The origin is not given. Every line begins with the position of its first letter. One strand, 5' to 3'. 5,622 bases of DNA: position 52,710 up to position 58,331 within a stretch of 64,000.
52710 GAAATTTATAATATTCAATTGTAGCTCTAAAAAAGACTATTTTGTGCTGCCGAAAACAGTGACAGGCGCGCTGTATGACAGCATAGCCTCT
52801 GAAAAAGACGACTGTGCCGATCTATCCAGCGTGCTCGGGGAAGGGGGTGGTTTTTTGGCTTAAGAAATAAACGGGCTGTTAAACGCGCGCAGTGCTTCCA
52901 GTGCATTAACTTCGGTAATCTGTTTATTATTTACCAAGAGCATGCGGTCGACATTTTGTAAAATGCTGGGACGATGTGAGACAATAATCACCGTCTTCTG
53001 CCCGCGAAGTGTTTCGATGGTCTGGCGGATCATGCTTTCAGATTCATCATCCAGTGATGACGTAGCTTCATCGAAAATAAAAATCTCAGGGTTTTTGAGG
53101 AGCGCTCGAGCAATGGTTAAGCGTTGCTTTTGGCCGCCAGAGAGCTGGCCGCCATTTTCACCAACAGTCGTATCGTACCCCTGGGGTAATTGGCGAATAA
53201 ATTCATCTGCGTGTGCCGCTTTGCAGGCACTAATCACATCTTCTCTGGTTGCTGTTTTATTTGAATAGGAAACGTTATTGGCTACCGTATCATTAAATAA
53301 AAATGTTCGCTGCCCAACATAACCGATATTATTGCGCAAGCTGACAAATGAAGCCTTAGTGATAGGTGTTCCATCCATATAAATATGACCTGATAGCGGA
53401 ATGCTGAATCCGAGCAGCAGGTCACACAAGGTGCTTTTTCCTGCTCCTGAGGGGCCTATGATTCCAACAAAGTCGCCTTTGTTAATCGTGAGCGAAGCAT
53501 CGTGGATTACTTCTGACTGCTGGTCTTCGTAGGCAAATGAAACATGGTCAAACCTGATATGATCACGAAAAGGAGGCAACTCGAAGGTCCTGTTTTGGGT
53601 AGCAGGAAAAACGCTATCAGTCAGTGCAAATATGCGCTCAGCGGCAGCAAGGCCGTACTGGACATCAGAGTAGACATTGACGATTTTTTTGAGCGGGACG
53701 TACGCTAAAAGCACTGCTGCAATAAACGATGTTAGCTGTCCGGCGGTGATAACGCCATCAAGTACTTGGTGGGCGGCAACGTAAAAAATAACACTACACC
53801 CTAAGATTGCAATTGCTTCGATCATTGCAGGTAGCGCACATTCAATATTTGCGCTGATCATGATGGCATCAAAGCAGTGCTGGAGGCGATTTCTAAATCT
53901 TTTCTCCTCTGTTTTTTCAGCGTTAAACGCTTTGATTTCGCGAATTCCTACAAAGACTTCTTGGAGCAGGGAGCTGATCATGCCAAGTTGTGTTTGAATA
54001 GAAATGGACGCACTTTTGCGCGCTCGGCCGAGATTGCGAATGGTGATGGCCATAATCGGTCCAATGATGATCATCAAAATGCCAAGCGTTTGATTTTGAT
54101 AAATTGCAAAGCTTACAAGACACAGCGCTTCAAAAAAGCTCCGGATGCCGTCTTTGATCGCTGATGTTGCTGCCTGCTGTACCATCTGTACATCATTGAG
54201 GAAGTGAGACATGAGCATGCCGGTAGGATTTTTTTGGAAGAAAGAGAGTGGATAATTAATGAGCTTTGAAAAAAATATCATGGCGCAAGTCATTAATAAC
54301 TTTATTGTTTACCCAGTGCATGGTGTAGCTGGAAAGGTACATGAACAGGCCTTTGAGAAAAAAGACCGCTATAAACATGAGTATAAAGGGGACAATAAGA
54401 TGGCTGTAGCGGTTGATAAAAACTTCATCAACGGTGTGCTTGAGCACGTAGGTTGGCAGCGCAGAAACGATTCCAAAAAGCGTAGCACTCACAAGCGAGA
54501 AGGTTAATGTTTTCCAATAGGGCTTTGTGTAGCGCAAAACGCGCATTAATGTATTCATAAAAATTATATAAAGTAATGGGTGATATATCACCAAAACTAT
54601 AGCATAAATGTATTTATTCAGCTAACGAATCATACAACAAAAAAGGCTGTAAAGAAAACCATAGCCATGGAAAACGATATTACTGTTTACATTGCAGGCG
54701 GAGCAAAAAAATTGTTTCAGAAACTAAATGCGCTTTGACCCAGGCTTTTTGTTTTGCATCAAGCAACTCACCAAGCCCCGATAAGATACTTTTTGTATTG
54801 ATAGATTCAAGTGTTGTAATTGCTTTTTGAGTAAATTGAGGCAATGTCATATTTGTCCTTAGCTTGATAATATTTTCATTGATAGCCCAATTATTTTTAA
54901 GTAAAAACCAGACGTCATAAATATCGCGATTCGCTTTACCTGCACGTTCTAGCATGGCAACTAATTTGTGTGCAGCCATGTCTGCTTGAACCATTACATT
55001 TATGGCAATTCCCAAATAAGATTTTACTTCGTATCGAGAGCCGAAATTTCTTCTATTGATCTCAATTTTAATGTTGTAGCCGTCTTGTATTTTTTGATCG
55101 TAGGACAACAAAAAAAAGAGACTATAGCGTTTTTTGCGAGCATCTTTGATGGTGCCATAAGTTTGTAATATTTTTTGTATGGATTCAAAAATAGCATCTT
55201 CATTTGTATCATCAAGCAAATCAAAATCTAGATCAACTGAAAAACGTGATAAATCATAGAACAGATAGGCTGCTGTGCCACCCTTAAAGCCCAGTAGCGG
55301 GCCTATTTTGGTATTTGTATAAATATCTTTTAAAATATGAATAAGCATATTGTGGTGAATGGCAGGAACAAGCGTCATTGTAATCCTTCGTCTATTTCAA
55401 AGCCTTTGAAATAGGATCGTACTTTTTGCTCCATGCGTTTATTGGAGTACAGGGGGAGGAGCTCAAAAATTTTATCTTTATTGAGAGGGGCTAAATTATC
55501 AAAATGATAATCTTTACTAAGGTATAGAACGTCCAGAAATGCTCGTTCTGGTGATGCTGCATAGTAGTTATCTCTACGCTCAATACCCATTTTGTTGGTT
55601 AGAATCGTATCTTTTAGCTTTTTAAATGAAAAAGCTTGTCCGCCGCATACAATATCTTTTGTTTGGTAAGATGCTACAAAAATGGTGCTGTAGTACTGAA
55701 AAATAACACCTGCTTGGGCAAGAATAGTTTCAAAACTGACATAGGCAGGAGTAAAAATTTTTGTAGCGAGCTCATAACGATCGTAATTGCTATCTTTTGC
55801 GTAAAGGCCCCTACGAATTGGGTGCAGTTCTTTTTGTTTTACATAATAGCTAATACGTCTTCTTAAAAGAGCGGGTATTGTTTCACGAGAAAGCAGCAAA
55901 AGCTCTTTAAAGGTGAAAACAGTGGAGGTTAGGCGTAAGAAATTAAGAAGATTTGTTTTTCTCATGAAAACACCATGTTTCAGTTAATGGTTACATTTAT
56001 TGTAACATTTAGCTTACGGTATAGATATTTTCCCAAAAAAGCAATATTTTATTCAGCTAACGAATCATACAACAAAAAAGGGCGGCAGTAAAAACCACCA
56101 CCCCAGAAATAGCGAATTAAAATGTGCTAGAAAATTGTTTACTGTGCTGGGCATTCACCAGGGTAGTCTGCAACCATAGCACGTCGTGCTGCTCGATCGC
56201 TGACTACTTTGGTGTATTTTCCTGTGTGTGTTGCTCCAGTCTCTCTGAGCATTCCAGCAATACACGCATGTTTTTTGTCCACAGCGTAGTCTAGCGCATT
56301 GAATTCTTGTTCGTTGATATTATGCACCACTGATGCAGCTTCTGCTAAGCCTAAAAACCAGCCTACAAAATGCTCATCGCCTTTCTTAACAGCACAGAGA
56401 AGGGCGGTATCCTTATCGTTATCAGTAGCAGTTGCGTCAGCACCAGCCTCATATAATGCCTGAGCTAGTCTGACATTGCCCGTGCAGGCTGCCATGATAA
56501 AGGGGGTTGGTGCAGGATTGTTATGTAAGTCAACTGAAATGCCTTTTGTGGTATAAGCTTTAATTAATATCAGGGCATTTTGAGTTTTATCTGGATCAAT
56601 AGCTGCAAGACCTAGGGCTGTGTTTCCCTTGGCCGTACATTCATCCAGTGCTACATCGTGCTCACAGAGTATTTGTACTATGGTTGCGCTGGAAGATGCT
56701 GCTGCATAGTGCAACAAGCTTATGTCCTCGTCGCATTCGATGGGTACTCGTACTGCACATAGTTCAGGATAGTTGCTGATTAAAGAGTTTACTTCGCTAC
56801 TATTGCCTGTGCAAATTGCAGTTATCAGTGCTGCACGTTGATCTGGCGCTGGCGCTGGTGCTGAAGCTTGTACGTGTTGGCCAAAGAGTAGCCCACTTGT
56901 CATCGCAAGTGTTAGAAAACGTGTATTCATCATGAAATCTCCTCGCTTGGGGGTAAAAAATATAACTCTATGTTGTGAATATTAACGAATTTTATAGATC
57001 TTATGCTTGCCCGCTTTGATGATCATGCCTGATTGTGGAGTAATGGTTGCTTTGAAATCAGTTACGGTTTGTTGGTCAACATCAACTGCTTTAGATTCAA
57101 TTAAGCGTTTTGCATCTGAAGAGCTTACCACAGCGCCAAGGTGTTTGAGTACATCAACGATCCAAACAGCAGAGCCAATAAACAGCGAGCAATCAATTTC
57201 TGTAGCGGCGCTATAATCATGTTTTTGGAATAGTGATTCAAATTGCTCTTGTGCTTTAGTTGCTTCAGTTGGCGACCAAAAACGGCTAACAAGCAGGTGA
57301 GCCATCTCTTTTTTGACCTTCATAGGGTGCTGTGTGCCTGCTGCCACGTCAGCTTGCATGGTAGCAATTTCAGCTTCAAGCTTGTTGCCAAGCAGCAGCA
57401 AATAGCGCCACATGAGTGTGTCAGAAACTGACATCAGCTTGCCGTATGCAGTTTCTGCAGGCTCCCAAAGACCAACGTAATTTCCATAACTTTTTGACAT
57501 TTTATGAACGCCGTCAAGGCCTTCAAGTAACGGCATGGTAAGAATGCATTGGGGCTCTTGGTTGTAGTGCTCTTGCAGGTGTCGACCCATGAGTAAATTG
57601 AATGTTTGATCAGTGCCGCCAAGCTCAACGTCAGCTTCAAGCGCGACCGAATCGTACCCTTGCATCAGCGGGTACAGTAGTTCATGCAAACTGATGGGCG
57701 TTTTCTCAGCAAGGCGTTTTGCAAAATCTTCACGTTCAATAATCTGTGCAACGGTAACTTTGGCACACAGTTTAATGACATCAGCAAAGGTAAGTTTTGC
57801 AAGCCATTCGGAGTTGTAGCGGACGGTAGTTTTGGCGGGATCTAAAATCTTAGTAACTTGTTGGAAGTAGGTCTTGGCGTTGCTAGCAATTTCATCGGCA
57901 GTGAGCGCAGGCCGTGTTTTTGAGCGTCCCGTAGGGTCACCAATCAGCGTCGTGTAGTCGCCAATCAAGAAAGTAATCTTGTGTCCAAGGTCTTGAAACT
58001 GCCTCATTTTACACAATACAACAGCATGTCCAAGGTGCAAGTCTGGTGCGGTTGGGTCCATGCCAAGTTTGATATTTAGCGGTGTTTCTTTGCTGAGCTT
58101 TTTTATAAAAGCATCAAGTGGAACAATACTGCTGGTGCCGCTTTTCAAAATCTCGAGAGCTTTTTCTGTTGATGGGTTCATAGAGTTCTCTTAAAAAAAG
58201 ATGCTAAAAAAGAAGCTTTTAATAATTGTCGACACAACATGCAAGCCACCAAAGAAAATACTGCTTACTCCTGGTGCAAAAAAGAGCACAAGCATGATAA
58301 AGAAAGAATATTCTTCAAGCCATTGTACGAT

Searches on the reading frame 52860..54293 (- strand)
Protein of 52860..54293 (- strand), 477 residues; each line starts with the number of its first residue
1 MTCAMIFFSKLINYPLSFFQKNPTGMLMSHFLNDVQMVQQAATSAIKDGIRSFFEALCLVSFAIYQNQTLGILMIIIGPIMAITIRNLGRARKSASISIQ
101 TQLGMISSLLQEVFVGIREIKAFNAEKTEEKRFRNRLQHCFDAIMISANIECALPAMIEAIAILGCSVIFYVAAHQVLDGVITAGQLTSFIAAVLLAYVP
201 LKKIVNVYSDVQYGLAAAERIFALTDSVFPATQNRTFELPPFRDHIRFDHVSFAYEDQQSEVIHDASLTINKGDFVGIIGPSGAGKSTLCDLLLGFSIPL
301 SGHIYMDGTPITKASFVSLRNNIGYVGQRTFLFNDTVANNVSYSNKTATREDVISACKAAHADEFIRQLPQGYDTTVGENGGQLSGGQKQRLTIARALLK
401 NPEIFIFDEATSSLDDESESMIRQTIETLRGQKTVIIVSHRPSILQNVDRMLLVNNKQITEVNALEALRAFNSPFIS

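Call 43: search_protein_families(library=pfam, proteins=[window:52860-54293:-], max_evalue=0.001)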
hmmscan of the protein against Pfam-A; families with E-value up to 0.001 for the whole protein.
window:52860-54293:- (477 aa): 4 families
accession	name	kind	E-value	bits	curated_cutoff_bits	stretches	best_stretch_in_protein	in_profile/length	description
PF00005.33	ABC_tran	-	2e-34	119.6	25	1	264-412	2-137/137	ABC transporter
PF00664.28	ABC_membrane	-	1e-33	117.6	28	1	7-193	80-266/274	ABC transporter transmembrane region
PF02463.25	SMC_N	-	8e-10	38.9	40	1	356-456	135-213/220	RecF/RecN/SMC N terminal domain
PF20720.3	nSTAND3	-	0.00025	21.2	27.2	0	263-296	7-40/155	Novel STAND NTPase 3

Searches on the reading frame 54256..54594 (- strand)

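Call 43: search_protein_families(library=pfam, proteins=[window:54256-54594:-], max_evalue=0.001)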
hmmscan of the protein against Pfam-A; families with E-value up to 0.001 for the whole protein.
window:54256-54594:- (112 aa): 1 family
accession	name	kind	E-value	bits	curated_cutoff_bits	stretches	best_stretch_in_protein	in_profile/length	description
PF00664.28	ABC_membrane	-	2.4e-07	31.2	28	1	31-110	2-83/274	ABC transporter transmembrane region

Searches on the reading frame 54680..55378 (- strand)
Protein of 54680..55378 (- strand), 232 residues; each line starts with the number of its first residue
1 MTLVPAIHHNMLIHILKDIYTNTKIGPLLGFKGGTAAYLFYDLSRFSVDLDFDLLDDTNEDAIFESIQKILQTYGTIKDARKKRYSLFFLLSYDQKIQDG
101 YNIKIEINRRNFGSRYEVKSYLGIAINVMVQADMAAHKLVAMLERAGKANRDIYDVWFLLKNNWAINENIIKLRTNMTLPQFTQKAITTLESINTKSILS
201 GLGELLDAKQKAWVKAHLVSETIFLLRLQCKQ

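Call 43: search_protein_families(library=pfam, proteins=[window:54680-55378:-], max_evalue=0.001)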
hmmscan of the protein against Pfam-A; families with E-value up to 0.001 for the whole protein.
window:54680-55378:- (232 aa): 1 family
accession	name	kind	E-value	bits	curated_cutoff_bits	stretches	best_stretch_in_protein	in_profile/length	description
PF08843.17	AbiEii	-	2.2e-19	70.8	22.5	1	26-169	12-177/238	Nucleotidyl transferase AbiEii toxin, Type IV TA system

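Call 90: search_protein_families(library=padloc, proteins=[window:54680-55378:-], max_evalue=0.01)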
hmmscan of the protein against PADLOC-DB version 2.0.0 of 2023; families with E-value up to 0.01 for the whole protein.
window:54680-55378:- (232 aa): 22 families
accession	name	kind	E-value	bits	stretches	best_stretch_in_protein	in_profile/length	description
PDLC02324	AbiEii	-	4.1e-75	250.5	1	8-229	6-224/231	AbiEii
PDLC02330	AbiEii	-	3.8e-22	77.1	1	13-211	12-200/219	AbiEii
PDLC02307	AbiEii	-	4.7e-19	67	1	8-165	8-150/219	AbiEii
PDLC02323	AbiEii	-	4.7e-18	63.7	1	15-188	28-212/248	AbiEii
PDLC02305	AbiEii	-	2.4e-16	57.8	1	11-212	27-243/306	AbiEii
PDLC02328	AbiEii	-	1.1e-15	56.1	1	30-163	16-145/203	AbiEii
PDLC02304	AbiEii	-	2.5e-14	51.9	1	12-186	27-206/260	AbiEii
PDLC02313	AbiEii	-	6.3e-14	50.1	1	12-205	28-234/254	AbiEii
PDLC02290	AbiEii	-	2e-13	48.5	1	11-170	11-169/290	AbiEii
PDLC02293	AbiEii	-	3.8e-13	47.6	1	30-188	43-218/270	AbiEii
PDLC02296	AbiEii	-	4.3e-12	43.8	2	19-74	36-90/282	AbiEii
PDLC02294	AbiEii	-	1.6e-11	42.5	1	13-173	29-199/260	AbiEii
PDLC02298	AbiEii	-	5.1e-11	40.4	1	8-196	7-193/220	AbiEii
PDLC02321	AbiEii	-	2.7e-08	31.8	2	118-194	173-253/296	AbiEii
PDLC02317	AbiEii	-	7.9e-08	29.7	1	12-64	27-80/396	AbiEii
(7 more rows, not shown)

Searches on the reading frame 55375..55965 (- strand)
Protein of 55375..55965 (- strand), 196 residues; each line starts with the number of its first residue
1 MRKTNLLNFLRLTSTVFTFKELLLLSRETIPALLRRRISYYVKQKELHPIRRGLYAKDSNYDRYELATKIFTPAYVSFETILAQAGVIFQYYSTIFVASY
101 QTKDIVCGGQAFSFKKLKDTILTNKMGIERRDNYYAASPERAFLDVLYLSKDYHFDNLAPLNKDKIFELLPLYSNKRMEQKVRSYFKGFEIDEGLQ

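Call 44: search_protein_families(library=pfam, proteins=[window:55375-55965:-], max_evalue=0.001)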
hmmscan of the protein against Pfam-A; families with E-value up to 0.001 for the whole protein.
window:55375-55965:- (196 aa): 0 families

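Call 90: search_protein_families(library=padloc, proteins=[window:55375-55965:-], max_evalue=0.01)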
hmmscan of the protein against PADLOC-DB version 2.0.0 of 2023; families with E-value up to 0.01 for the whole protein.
window:55375-55965:- (196 aa): 14 families
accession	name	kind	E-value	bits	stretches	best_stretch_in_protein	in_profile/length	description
PDLC02255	AbiEi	-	1.7e-56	188.7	1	9-186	8-184/186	AbiEi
PDLC02241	AbiEi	-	7.7e-19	66.3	1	6-185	3-194/199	AbiEi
PDLC02230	AbiEi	-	3.8e-15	54.1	1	35-153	20-139/192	AbiEi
PDLC02272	AbiEi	-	7.7e-13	46.7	1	33-182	28-191/200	AbiEi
PDLC02267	AbiEi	-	6.2e-12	43.5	1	2-149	5-154/252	AbiEi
PDLC02269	AbiEi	-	3e-09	34.5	1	14-114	10-115/251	AbiEi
PDLC02240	AbiEi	-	6.7e-09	33.6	1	42-153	42-165/216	AbiEi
PDLC02287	AbiEi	-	5.1e-07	27.5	1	15-146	11-143/253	AbiEi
PDLC02273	AbiEi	-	3e-06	25.4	1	68-187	79-191/205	AbiEi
PDLC02225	AbiEi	-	4.7e-06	24.5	1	35-102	32-99/198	AbiEi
PDLC02232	AbiEi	-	7.2e-06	24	1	10-149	14-162/177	AbiEi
PDLC02270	AbiEi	-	7.5e-06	23.2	1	8-124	5-130/265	AbiEi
PDLC02274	AbiEi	-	2.1e-05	22.3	1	42-159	42-170/217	AbiEi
PDLC02227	AbiEi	-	0.0023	15.5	0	36-153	33-146/233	AbiEi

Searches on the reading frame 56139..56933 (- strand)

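Call 44: search_protein_families(library=pfam, proteins=[window:56139-56933:-], max_evalue=0.001)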
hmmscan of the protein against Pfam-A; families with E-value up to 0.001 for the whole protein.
window:56139-56933:- (264 aa): 5 families
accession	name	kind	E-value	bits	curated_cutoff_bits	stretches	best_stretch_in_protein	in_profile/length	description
PF12796.13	Ank_2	-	3.1e-18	66.5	27.3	3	146-234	2-84/90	Ankyrin repeats (3 copies)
PF13857.12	Ank_5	-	5.7e-12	46.1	27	1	63-110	9-56/56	Ankyrin repeats (many copies)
PF13637.12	Ank_4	-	1.4e-10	41.6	22.7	1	148-194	4-50/50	Ankyrin repeats (many copies)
PF00023.36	Ank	-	2.5e-09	37.3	21.1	0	143-172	4-33/33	Ankyrin repeat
PF13606.12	Ank_3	-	8.8e-07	29.1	22.3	0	71-97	3-29/30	Ankyrin repeat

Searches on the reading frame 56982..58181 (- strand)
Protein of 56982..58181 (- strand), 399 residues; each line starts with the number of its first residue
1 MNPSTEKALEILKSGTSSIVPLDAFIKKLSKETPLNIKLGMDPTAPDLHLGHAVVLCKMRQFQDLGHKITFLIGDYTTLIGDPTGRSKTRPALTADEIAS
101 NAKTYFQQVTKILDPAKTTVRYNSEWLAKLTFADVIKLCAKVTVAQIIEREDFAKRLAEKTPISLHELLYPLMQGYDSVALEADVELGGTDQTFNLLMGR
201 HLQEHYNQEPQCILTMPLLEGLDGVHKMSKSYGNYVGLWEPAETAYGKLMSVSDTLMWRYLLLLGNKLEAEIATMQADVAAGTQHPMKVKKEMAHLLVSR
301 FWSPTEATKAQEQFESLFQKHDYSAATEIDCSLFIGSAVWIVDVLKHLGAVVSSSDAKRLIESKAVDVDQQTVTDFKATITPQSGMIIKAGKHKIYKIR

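Call 44: search_protein_families(library=pfam, proteins=[window:56982-58181:-], max_evalue=0.001)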
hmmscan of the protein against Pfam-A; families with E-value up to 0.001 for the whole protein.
window:56982-58181:- (399 aa): 2 families
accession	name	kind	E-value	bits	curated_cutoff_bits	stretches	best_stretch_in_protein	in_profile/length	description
PF00579.31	tRNA-synt_1b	-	3.5e-75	253.5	21.1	1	32-319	3-292/292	tRNA synthetases class I (W and Y)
PF01479.30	S4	-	0.00027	21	22.8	1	340-375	2-37/48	S4 domain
